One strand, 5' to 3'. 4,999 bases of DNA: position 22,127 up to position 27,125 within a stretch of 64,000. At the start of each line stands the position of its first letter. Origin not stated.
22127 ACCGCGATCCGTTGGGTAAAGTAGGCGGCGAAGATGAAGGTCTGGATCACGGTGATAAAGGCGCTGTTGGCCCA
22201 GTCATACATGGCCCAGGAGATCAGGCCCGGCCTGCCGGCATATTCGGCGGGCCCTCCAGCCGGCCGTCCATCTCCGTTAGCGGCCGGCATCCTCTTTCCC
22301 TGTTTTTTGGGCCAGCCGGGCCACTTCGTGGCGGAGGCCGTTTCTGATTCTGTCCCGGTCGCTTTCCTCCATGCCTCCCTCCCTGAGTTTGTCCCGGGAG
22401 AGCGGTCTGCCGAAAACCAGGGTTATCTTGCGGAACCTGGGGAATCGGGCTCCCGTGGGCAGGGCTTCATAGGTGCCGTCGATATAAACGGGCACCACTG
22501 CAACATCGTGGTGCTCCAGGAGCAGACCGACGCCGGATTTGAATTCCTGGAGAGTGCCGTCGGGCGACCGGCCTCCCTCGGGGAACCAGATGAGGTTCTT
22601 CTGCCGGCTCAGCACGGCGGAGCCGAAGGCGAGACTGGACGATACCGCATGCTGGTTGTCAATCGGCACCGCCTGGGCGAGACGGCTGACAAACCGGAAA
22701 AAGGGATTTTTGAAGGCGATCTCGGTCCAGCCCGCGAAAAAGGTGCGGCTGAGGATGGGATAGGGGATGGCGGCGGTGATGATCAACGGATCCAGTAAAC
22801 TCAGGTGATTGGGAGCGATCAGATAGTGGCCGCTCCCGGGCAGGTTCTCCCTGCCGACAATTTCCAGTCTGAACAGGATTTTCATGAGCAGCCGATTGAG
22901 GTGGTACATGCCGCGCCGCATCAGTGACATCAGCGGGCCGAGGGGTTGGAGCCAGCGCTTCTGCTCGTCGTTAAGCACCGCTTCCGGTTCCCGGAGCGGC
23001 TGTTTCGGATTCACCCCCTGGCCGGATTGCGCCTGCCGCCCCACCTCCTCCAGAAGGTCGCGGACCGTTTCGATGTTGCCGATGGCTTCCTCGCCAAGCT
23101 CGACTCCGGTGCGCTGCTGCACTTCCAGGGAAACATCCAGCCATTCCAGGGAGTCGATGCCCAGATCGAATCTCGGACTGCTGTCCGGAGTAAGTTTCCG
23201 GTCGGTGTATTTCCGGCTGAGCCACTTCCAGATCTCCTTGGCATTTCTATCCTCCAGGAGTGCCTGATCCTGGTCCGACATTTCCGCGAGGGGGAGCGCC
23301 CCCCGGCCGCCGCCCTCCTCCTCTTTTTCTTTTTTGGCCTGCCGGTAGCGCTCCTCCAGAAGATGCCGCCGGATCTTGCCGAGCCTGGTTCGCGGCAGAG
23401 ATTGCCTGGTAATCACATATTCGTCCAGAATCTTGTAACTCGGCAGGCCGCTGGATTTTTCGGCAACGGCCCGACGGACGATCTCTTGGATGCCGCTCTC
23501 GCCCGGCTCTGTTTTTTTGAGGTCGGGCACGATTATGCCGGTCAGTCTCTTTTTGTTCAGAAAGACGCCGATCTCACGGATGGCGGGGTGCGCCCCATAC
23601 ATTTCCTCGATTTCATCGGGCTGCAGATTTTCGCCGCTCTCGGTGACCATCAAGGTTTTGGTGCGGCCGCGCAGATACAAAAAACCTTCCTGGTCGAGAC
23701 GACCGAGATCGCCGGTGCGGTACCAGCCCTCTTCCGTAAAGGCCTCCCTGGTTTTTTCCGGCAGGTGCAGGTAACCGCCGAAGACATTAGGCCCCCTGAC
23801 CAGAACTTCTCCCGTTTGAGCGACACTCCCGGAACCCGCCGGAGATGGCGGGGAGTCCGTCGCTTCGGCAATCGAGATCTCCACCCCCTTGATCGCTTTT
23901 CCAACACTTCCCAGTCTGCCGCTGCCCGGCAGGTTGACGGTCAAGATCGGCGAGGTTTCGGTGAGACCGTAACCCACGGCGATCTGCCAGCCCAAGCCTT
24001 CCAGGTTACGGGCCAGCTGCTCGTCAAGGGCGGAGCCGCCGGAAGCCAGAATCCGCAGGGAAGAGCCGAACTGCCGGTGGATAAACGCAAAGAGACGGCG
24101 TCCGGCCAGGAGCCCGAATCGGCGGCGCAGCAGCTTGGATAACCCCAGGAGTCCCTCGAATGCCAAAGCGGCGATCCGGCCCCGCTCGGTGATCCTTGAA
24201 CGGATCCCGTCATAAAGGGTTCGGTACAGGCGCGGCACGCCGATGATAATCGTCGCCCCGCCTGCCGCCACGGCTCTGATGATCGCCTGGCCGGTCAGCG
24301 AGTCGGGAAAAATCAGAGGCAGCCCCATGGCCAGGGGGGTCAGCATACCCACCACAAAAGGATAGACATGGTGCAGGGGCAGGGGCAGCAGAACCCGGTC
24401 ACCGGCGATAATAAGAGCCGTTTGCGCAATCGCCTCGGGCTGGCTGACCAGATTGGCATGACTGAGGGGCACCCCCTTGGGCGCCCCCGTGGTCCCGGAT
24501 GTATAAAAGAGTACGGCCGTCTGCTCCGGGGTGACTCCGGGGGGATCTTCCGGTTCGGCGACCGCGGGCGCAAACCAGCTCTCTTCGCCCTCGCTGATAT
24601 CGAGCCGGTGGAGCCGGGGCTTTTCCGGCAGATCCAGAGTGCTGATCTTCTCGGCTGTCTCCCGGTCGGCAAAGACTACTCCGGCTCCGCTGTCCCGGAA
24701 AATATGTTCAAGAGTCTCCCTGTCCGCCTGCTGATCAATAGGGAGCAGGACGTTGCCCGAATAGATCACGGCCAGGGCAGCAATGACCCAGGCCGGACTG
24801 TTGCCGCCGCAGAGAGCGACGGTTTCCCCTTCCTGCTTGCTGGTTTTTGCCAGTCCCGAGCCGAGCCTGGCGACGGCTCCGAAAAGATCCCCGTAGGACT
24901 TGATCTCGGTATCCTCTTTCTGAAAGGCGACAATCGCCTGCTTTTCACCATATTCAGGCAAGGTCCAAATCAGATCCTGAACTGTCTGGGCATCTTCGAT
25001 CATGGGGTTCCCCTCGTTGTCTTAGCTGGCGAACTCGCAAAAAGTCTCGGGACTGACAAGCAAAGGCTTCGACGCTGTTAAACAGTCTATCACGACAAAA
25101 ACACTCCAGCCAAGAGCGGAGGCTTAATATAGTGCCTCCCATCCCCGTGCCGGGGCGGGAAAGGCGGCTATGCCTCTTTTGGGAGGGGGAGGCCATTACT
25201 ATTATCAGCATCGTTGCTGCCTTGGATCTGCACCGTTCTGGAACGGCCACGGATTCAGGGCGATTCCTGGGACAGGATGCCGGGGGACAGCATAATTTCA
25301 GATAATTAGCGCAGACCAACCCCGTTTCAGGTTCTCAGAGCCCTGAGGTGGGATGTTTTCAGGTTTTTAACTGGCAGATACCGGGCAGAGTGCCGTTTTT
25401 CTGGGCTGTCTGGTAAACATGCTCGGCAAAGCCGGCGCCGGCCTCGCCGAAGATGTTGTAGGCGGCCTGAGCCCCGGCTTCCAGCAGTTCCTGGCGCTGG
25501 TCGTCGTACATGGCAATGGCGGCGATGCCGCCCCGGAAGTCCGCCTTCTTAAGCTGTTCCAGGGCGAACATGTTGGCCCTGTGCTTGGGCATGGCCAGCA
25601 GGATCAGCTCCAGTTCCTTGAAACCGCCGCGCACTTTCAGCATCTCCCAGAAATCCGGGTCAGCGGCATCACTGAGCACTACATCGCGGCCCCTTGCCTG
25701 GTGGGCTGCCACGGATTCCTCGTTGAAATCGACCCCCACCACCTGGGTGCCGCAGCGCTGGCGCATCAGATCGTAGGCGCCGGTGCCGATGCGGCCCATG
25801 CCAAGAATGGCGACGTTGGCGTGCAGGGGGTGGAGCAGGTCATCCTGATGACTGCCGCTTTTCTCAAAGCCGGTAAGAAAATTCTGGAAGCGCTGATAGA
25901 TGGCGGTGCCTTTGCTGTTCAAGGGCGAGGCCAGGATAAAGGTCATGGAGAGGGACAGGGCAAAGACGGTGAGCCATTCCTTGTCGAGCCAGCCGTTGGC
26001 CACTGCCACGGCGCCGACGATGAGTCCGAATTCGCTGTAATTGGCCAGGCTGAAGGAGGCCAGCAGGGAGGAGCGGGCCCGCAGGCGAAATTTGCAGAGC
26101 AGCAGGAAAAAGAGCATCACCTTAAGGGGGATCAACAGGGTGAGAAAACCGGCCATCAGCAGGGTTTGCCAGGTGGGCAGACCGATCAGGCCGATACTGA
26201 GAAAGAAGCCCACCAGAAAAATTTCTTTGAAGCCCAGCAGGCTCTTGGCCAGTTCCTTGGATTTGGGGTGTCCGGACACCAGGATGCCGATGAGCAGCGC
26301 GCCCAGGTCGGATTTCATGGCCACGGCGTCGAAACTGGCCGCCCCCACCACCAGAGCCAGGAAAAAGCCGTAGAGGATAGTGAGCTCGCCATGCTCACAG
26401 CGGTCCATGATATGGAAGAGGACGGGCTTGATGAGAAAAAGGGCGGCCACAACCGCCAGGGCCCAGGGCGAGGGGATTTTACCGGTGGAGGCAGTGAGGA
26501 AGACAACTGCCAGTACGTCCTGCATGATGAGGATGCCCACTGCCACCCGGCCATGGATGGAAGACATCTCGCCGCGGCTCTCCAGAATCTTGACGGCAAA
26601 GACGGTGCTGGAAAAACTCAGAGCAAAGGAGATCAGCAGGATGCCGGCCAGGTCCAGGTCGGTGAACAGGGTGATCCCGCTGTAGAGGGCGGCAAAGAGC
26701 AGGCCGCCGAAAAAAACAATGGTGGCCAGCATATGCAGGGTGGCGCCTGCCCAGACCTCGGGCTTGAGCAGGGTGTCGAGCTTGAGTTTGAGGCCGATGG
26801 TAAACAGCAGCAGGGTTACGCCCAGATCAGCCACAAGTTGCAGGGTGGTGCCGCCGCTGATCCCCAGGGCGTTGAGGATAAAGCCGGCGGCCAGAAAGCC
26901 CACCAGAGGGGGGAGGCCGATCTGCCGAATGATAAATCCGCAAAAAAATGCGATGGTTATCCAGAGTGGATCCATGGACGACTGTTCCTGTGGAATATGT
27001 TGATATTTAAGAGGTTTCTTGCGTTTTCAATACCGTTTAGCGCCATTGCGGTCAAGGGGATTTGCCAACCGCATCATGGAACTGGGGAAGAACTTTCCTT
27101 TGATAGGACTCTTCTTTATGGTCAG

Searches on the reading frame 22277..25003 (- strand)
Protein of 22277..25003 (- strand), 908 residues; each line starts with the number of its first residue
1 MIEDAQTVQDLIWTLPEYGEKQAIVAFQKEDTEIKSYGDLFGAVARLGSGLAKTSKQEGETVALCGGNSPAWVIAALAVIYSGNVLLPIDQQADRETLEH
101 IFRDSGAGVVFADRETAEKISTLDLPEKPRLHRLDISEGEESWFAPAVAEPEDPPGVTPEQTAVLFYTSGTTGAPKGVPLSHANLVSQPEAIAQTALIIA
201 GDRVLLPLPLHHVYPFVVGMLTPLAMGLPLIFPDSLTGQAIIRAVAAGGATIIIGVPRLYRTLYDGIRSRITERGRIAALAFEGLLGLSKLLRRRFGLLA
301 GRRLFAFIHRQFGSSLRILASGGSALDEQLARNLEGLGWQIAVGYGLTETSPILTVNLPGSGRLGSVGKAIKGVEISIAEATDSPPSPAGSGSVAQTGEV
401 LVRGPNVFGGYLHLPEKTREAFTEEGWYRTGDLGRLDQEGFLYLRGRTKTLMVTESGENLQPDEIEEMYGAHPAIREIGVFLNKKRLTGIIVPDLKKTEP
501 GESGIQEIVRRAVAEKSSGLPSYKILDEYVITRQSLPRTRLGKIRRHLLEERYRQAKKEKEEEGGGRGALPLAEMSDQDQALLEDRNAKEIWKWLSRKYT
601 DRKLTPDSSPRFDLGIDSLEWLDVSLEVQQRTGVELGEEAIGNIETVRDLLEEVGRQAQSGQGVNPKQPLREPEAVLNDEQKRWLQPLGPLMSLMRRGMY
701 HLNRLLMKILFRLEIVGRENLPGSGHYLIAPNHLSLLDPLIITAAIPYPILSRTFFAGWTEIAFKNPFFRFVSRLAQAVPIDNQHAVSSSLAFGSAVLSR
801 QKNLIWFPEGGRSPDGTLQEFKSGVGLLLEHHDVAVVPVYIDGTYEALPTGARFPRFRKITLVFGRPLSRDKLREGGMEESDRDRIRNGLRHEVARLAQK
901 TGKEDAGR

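Call 34: search_protein_families(library=pfam, proteins=[window:22277-25003:-], max_evalue=0.001)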
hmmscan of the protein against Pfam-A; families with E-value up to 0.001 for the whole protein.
window:22277-25003:- (908 aa): 5 families
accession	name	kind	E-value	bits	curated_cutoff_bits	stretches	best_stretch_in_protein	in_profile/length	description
PF00501.34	AMP-binding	-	4e-72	243.6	29.9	1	17-412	7-384/384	AMP-binding enzyme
PF01553.26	Acyltransferase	-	2.4e-18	66.7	23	1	713-841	2-131/132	Acyltransferase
PF13193.12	AMP-binding_C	-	1.2e-06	29.8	24.5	1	464-543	1-76/76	AMP-binding enzyme C-terminal domain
PF23562.2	AMP-binding_C_3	-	3.9e-06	27.7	20.8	1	452-555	4-114/124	AMP-binding enzyme C-terminal domain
PF00550.31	PP-binding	-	3.5e-05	24.4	20.8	1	608-652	21-65/67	Phosphopantetheine attachment site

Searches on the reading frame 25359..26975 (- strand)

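Call 35: search_protein_families(library=pfam, proteins=[window:25359-26975:-], max_evalue=0.00001)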
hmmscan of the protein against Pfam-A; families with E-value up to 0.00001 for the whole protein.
window:25359-26975:- (538 aa): 2 families
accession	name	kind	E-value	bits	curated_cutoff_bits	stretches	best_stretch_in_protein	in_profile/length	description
PF00999.27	Na_H_Exchanger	-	1.8e-33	116.4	26.2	1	6-349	1-365/375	Sodium/hydrogen exchanger, transmembrane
PF02254.24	TrkA_N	-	5e-14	53.1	23.8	1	388-506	1-114/116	TrkA-N domain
